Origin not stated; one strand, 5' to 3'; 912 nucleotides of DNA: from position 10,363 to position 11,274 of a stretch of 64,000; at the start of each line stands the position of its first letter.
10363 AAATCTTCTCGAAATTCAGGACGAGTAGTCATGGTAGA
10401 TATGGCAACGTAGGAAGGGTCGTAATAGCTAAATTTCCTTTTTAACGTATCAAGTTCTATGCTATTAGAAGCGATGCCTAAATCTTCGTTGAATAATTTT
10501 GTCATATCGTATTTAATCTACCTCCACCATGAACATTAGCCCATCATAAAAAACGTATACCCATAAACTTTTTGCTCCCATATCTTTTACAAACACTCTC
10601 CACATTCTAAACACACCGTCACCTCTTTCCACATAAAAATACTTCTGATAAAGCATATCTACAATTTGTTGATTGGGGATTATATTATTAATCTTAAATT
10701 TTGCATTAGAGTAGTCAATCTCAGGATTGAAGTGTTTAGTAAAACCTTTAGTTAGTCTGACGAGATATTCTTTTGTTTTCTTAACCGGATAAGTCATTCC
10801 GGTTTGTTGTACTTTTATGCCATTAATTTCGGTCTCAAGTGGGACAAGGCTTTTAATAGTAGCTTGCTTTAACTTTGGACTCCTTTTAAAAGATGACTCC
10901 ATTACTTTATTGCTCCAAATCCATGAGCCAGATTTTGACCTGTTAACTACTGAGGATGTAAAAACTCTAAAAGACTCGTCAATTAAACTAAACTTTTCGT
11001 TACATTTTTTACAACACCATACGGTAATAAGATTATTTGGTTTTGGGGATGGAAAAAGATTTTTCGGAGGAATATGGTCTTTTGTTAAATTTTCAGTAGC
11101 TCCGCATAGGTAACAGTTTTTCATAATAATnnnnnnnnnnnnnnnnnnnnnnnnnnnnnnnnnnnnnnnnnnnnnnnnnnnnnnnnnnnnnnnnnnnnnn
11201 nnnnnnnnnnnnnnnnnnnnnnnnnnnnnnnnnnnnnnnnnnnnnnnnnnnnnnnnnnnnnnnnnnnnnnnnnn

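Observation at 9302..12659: Tightly packed five-gene minus-strand operon of unknown function containing an HNH nuclease, inside the phage-like element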

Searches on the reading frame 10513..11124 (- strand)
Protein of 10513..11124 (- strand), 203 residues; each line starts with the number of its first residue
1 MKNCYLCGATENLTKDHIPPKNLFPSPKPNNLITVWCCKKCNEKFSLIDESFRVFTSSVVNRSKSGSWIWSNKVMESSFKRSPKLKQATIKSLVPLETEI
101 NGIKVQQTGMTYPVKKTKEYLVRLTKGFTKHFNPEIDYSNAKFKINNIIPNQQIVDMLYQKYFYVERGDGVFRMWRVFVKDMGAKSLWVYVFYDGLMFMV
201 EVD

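Call 3: search_protein_families(library=pfam, proteins=[window:10513-11124:-], max_evalue=1)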
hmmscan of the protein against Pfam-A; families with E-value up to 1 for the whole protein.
window:10513-11124:- (203 aa): 3 families
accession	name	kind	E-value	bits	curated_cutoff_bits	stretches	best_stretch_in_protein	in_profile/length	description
PF14279.12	HNH_5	-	5.5e-08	33.1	27.5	1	4-49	1-48/56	HNH endonuclease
PF01844.29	HNH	-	0.023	15.3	21.4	1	4-44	1-43/47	HNH endonuclease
PF18533.6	DUF5622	-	0.24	12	25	1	160-181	4-25/66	Domain of unknown function (DUF5622)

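Call 4: search_protein_families(library=padloc, proteins=[window:10513-11124:-], max_evalue=1)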
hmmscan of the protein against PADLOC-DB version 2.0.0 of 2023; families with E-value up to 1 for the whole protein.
window:10513-11124:- (203 aa): 10 families
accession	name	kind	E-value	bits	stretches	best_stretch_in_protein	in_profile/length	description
PDLC04252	PDC-M01B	-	0.0002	18.5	1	2-44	96-138/294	-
PDLC04255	PDC-M01B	-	0.00038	18.2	1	3-44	109-150/285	-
PDLC04266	PDC-M01B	-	0.00078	17.1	1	2-44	95-137/281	-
PDLC04264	PDC-M01B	-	0.0022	15.8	1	2-44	101-143/282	-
PDLC04248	PDC-M01B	-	0.003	15.5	1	2-44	35-77/216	-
PDLC00340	PtuB1|PtuB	-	0.0037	14.9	1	4-57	69-119/268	Unknown function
PDLC04256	PDC-M01B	-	0.0058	14.2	1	2-44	106-149/285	-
PDLC04261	PDC-M01B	-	0.012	13.3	1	2-44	111-153/304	-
PDLC04259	PDC-M01B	-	0.13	10.1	1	2-44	95-137/277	-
PDLC04253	PDC-M01B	-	0.23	8.7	1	2-43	106-147/366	-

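Call 5: search_protein_families(library=phrogs, proteins=[window:10513-11124:-], max_evalue=1)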
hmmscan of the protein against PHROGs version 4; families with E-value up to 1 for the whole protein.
window:10513-11124:- (203 aa): 16 families
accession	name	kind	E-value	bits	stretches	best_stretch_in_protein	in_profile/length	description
phrog_16726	-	DNA, RNA and nucleotide metabolism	4.1e-07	31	1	3-44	95-139/308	HNH endonuclease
phrog_1271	-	DNA, RNA and nucleotide metabolism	0.0026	18.2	1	3-46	268-316/361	HNH endonuclease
phrog_4234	-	DNA, RNA and nucleotide metabolism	0.0049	17.6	1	2-24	30-50/130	HNH endonuclease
phrog_589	-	DNA, RNA and nucleotide metabolism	0.0055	17.5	1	4-44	94-137/179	HNH endonuclease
phrog_14314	-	DNA, RNA and nucleotide metabolism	0.0068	17.7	1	3-43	18-59/252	HNH endonuclease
phrog_25184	-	DNA, RNA and nucleotide metabolism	0.0094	16.4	1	13-64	127-175/209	HNH endonuclease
phrog_5718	-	DNA, RNA and nucleotide metabolism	0.014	15.4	1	3-89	130-224/394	HNH endonuclease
phrog_10378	-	DNA, RNA and nucleotide metabolism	0.02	15.5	1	2-44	106-149/296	HNH endonuclease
phrog_31193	-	unknown function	0.024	14.8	1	34-88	45-98/236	-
phrog_36777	-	unknown function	0.037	15.2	1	3-45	2-48/132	-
phrog_5602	-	unknown function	0.055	14.2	1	37-58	20-41/60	-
phrog_144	-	DNA, RNA and nucleotide metabolism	0.19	12.3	1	4-44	87-131/175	HNH endonuclease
phrog_3514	-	unknown function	0.21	12.5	0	112-149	6-43/68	-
phrog_15992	-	unknown function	0.22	12.7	1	129-195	31-99/135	-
phrog_617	-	head and packaging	0.31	10.8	1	85-177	488-578/626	major head protein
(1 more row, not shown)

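Call 6: search_protein_families(library=ncbifam, proteins=[window:10513-11124:-], max_evalue=1)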
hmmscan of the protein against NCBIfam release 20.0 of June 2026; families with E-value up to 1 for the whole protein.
window:10513-11124:- (203 aa): 1 family
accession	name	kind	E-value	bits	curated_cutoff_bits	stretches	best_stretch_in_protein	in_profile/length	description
NF040563.1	guided_IscB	equivalog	0.0029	16.8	175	1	3-46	194-236/314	RNA-guided endonuclease IscB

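Call 53: find_homologous_proteins(query=window:10513-11124:-)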
Query window:10513-11124:- (203 aa): 191 proteins with E <= 0.001 among 220 candidates; the best 120 are listed.
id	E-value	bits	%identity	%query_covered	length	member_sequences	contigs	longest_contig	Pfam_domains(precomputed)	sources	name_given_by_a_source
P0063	9.7e-136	468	100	100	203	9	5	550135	PF14279.13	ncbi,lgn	-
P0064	1.0e-129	448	94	100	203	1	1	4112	PF14279.13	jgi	jgi:hypothetical protein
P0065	9.0e-128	442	92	100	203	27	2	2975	PF14279.13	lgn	-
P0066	3.4e-124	430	89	100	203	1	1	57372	PF14279.13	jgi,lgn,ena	-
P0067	3.6e-124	430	89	100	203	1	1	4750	PF14279.13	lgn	-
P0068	2.6e-123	427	89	100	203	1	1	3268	-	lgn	-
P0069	8.5e-123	426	88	100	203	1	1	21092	PF14279.13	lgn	-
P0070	1.3e-122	425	87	100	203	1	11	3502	PF14279.13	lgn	-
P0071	2.4e-122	424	88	100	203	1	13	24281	PF14279.13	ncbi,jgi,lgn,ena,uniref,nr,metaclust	ncbi:MAG: hypothetical protein UU42_C0021G0004 [Candidatus Woesebacteria bacterium GW2011_GWA1_41_13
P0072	3.3e-122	424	88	100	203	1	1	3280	PF14279.13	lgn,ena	-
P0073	6.5e-122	423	87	100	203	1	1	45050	-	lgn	-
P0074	1.8e-121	421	88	100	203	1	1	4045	PF14279.13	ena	-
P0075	4.9e-121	420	88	100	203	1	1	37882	PF14279.13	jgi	jgi:hypothetical protein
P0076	3.1e-120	417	85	100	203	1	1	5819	PF14279.13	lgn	-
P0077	4.5e-120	417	86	100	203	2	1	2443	PF14279.13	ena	-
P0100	5.5e-96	338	69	100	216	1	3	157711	PF14279.13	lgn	-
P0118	4.6e-65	237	53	99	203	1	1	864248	-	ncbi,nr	ncbi:hypothetical protein GF360_01590 [candidate division WWE3 bacterium]|nr:hypothetical protein [c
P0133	7.6e-54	200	48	99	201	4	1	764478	-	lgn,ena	-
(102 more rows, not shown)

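Call 55: find_encoding_contigs(protein=P0071, flank=5000, max_places=3)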
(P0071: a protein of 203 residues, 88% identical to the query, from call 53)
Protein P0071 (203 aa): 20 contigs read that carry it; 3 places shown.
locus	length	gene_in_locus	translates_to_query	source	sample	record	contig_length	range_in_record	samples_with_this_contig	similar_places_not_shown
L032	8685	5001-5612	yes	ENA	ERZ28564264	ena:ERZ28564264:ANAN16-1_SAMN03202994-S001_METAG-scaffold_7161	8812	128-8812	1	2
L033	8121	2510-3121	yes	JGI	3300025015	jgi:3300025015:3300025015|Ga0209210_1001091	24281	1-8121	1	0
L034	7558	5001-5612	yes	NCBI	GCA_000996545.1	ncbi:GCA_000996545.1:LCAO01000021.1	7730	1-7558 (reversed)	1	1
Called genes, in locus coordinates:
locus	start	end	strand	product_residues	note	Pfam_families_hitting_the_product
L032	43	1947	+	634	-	-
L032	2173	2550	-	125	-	PF00300:His_Phos_1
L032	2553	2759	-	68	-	PF00300:His_Phos_1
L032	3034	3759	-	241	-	PF10544:T5orf172, PF13455:MUG113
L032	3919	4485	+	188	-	-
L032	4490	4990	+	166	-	-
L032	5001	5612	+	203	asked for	PF14279:HNH_5 (weak)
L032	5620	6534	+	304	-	-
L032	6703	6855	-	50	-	-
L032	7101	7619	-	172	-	PF23457:LysM2_NFP (faint), PF01476:LysM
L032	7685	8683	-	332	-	?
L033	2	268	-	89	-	?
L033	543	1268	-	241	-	PF10544:T5orf172, PF13455:MUG113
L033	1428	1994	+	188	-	-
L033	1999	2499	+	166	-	-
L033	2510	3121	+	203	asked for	PF14279:HNH_5 (weak)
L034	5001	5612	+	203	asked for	PF14279:HNH_5 (weak)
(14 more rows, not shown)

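Call 56: find_encoding_contigs(protein=P0100, flank=5000, max_places=2)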
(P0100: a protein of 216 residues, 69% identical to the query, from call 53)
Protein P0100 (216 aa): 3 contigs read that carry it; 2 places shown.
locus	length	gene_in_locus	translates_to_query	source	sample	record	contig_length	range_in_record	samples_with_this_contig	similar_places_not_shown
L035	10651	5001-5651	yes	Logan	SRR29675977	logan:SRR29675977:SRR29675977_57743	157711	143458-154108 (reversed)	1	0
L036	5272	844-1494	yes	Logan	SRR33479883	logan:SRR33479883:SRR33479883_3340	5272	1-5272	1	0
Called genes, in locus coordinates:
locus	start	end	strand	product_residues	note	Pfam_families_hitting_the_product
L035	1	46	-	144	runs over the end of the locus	PF00903:Glyoxalase (weak), PF06983:3-dmu-9_3-mt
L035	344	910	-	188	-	-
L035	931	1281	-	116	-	-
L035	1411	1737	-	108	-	PF13560:HTH_31 (weak), PF12844:HTH_19, PF01381:HTH_3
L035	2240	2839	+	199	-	PF03291:mRNA_G-N7_MeTrfase (faint), PF13489:Methyltransf_23, PF07021:MetW (weak), PF13847:Methyltransf_31, PF08241:Methyltransf_11, PF08242:Methyltransf_12, PF13649:Methyltransf_25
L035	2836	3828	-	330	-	PF01594:AI-2E_transport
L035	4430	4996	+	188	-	-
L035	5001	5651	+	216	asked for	PF14279:HNH_5 (weak)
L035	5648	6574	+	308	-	-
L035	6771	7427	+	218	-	PF10110:GPDPase_memb (faint), PF06161:DUF975 (faint), PF06790:UPF0259 (weak)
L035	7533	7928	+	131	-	PF01687:Flavokinase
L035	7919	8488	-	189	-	PF02361:CbiQ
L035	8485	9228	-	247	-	PF00005:ABC_tran, PF02463:SMC_N (weak)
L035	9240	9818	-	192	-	PF12822:ECF_trnsprt (weak)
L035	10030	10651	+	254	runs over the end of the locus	PF01694:Rhomboid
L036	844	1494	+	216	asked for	PF14279:HNH_5 (weak)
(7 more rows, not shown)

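Call 57: find_encoding_contigs(protein=P0118, flank=5000, max_places=2)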
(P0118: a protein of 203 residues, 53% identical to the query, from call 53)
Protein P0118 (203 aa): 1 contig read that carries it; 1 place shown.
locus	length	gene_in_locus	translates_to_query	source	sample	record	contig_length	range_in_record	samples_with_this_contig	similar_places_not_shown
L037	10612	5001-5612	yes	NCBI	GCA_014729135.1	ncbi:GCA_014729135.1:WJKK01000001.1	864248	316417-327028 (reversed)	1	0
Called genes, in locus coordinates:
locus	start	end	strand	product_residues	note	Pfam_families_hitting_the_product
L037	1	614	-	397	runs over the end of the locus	PF08529:NusA_N, PF00575:S1 (weak), PF13184:KH_NusA_1st, PF26594:KH_NusA_2nd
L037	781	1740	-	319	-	PF01381:HTH_3 (weak), PF02661:Fic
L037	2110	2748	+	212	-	PF02245:Pur_DNA_glyco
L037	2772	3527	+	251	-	PF01209:Ubie_methyltran, PF13489:Methyltransf_23, PF05148:Methyltransf_8 (weak), PF13847:Methyltransf_31, PF08241:Methyltransf_11, PF08242:Methyltransf_12, PF13649:Methyltransf_25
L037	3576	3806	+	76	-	-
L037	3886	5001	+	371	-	-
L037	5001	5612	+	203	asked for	-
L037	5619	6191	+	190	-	-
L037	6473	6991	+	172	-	PF00186:DHFR_1, PF01872:RibD_C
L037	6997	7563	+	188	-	PF06821:Ser_hydrolase, PF12146:Hydrolase_4 (weak)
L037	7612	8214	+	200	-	-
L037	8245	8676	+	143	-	PF13420:Acetyltransf_4 (weak), PF13673:Acetyltransf_10, PF00583:Acetyltransf_1, PF13508:Acetyltransf_7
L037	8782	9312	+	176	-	PF01936:NYN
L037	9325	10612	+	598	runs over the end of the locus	PF12229:PG_binding_4, PF04294:VanW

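Call 58: find_encoding_contigs(protein=P0133, flank=5000, max_places=2)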
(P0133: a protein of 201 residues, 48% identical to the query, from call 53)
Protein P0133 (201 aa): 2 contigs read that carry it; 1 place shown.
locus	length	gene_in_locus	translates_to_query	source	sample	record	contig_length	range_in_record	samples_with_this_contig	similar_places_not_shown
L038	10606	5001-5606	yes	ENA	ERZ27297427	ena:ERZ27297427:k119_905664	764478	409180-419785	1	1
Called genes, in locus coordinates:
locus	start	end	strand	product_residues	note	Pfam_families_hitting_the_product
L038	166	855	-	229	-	-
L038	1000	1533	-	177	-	-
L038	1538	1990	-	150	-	PF08327:AHSA1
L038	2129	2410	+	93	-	-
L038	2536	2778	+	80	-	PF04014:MazE_antitoxin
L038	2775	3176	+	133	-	PF02661:Fic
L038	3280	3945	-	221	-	-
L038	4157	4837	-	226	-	-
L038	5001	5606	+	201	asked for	-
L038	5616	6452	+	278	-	PF18928:DUF5677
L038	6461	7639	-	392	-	PF13289:SIR2_2 (weak)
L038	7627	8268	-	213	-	PF18734:HEPN_AbiU2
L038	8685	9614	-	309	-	PF02899:Phage_int_SAM_1, PF00589:Phage_integrase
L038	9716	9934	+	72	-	PF13560:HTH_31, PF12844:HTH_19, PF01381:HTH_3, PF13443:HTH_26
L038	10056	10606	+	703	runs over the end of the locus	PF02463:SMC_N, PF13175:AAA_15, PF13304:AAA_21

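Call 63: search_protein_families(library=pfam, proteins=[L032:3919-4485:+, L032:4490-4990:+, L037:3886-5001:+, L037:5619-6191:+, L038:5616-6452:+, L038:4157-4837:-, L032:43-1947:+], max_evalue=1)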
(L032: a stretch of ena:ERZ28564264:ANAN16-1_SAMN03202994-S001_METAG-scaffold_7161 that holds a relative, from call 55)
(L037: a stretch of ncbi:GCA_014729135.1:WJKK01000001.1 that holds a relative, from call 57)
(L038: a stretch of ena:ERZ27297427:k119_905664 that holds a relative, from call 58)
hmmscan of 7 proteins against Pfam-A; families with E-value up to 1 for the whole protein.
L032:3919-4485:+ (188 aa): 2 families
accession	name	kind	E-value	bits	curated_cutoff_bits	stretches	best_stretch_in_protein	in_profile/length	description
PF13643.11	DUF4145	-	0.0051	17.3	23.1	1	77-138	21-82/88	Domain of unknown function (DUF4145)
PF17948.6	DnaT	-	0.0095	16.1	25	1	85-126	5-47/69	DnaT DNA-binding domain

L032:4490-4990:+ (166 aa): 0 families

L037:3886-5001:+ (371 aa): 0 families

L037:5619-6191:+ (190 aa): 4 families
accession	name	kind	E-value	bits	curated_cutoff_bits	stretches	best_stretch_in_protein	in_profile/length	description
PF10706.15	Aminoglyc_resit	-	4.8e-05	24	21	1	12-63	4-55/149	Aminoglycoside-2''-adenylyltransferase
PF14907.12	NTP_transf_5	-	0.0074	16.3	31.2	1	6-63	56-114/249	Uncharacterised nucleotidyltransferase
PF09970.15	DUF2204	-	0.042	13.9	20.3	1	11-71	6-65/181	Nucleotidyl transferase of unknown function (DUF2204)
PF12746.13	GNAT_acetyltran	-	0.047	13.8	26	1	107-180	37-109/243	GNAT acetyltransferase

L038:5616-6452:+ (278 aa): 1 family
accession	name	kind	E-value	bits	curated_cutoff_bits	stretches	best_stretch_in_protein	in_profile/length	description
PF18928.5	DUF5677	-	6.3e-14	52.8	27.1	1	42-221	4-165/166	Family of unknown function (DUF5677)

L038:4157-4837:- (226 aa): 1 family
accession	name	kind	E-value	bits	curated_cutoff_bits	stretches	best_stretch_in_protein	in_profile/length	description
PF05014.21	Nuc_deoxyrib_tr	-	0.19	12.3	28.8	1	38-127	23-102/117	Nucleoside 2-deoxyribosyltransferase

L032:43-1947:+ (634 aa): 0 families

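Call 75: find_related_loci(query=window:10513-11124:-, collection=viral_contigs, flank=6000)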
Query window:10513-11124:- (203 aa) in viral_contigs; peptide patterns used: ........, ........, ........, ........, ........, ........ (x = any residue, [..] = any of these).
1 stretches matched a pattern, but none encodes a relative of the query by tblastn (E <= 1e-3).

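Call 97: search_solved_structures(query=A4, max_evalue=10)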
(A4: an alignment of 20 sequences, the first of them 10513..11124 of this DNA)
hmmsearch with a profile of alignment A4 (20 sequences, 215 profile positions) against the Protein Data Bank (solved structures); distinct sequences matched with E-value up to 10: 2.
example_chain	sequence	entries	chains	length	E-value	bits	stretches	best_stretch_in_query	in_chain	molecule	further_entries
9k32_A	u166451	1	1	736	0.07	15.9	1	6-48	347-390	HNH nuclease domain-containing protein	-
4h9d_A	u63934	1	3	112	0.074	15.9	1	7-48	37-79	HNH endonuclease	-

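Call 103: search_protein_families(library=padloc, proteins=[L032:3919-4485:+, L032:4490-4990:+, L037:3886-5001:+, L037:5619-6191:+, L038:5616-6452:+], max_evalue=0.01)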
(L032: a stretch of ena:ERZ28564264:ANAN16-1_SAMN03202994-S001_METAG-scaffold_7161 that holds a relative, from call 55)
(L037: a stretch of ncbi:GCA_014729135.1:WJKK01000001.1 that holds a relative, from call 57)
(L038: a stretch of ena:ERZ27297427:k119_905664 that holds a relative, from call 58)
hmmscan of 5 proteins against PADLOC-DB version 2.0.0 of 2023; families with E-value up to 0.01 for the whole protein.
L032:3919-4485:+ (188 aa): 0 families

L032:4490-4990:+ (166 aa): 0 families

L037:3886-5001:+ (371 aa): 0 families

L037:5619-6191:+ (190 aa): 0 families

L038:5616-6452:+ (278 aa): 0 families

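Call 106: search_dna_similar(query=window:10516-11124:-, collection=plasmids, mode=protein, max_evalue=0.001, max_rows=12)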
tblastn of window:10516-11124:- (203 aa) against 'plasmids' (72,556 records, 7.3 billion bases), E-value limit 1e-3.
Records with a match: 3; places in all: 3; records where one place covers at least 80% of the query: 0.
Best place of each record, by identity: <60% 3.
By first word of the organism name: Pantoea 1; Celeribacter 1; Paracoccus 1.
By predicted mobility (MOB-suite, as given by PLSDB): non-mobilizable 1; mobilizable 1; conjugative 1.
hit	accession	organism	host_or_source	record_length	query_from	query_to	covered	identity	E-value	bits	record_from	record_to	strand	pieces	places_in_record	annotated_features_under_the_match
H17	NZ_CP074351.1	Pantoea dispersa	tissue sample,leaves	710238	4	127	61%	28.1%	3e-4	48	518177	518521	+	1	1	hypothetical protein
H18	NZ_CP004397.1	Celeribacter indicus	-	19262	3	80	38%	35.8%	2e-4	49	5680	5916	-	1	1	hypothetical protein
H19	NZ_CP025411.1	Paracoccus tegillarcae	Tegillarca granosa,single cell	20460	3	80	38%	35.8%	2e-4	49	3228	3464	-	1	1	hypothetical protein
